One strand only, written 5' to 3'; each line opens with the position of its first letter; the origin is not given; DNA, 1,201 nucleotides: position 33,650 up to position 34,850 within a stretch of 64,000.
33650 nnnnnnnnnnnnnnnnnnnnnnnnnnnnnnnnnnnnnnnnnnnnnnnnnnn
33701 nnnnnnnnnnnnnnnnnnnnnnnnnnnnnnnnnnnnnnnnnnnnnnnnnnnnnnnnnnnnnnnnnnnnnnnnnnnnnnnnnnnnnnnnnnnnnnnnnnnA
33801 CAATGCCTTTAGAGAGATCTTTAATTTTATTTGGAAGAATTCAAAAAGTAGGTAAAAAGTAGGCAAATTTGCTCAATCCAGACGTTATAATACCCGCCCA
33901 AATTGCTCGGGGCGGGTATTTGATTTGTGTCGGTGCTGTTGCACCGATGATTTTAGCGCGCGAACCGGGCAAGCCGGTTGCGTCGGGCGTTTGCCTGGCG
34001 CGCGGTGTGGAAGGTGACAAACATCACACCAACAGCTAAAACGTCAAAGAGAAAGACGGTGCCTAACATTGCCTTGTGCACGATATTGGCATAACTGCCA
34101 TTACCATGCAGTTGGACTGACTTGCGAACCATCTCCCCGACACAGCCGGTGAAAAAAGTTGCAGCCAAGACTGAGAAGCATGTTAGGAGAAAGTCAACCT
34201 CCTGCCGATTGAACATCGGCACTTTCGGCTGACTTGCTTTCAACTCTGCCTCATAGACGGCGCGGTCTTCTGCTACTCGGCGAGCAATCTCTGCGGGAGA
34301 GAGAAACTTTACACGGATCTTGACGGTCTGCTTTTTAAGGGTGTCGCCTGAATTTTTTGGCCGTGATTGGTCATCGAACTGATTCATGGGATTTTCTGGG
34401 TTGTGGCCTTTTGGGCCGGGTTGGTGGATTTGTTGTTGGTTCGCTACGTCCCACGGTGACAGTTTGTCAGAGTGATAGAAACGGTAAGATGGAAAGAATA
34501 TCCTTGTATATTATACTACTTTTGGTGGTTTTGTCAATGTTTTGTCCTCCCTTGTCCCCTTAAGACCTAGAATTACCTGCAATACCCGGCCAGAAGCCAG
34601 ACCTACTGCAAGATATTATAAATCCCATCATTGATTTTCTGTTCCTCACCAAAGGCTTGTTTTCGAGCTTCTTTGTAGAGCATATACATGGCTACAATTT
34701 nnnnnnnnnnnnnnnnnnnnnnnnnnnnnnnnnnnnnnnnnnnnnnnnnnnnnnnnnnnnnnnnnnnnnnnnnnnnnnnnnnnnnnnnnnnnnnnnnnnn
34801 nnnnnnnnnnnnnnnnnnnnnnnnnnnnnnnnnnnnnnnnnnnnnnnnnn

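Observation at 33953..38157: SF2 helicase with six C-terminal integrase-type repeats, co-oriented with two membrane proteins and divergent from a TrmB-like regulator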

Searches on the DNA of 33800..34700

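Call 47: search_rna_families(source=window, start=33800, end=34700, threshold=evalue, max_evalue=1)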
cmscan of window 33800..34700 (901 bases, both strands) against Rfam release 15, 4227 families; matches with E-value up to 1: 1.
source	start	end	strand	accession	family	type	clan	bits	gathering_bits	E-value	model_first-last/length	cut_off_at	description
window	33886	34032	-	RF00512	Leu_leader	Cis-reg; leader;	-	26.9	50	0.0031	1-148/148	no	Leucine operon leader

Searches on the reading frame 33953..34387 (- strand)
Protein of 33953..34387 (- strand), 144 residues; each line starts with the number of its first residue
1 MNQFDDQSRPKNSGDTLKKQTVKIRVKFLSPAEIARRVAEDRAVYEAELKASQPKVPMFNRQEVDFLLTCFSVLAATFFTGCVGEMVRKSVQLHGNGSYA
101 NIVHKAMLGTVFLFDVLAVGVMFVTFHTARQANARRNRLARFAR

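Call 3: search_protein_families(library=pfam, proteins=[window:33953-34387:-], max_evalue=0.01)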
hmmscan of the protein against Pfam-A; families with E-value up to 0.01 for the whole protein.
window:33953-34387:- (144 aa): 1 family
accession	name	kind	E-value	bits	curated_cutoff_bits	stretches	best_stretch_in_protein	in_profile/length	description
PF13687.11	DUF4153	-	0.0061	16.2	27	1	42-141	154-254/373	Domain of unknown function (DUF4153)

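Call 4: search_protein_families(library=padloc, proteins=[window:33953-34387:-], max_evalue=0.01)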
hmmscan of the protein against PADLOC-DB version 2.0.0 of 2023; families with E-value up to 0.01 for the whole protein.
window:33953-34387:- (144 aa): 0 families

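Call 9: search_protein_families(library=ncbifam, proteins=[window:33953-34387:-], max_evalue=0.01)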
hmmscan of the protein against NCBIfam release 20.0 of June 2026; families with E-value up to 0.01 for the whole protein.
window:33953-34387:- (144 aa): 0 families

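Call 10: search_protein_families(library=phrogs, proteins=[window:33953-34387:-], max_evalue=0.01)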
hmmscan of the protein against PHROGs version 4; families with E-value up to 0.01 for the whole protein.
window:33953-34387:- (144 aa): 0 families

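Call 44: search_protein_representatives(protein=window:33953-34387:-)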
Query: 144 residues. Proteins with E-value up to 0.001 (for the whole library): 1; up to 1e-10: 1; up to 1e-30: 1. The best 1 are listed.
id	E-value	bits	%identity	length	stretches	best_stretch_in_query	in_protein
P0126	1.9e-87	306.2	99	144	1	1-144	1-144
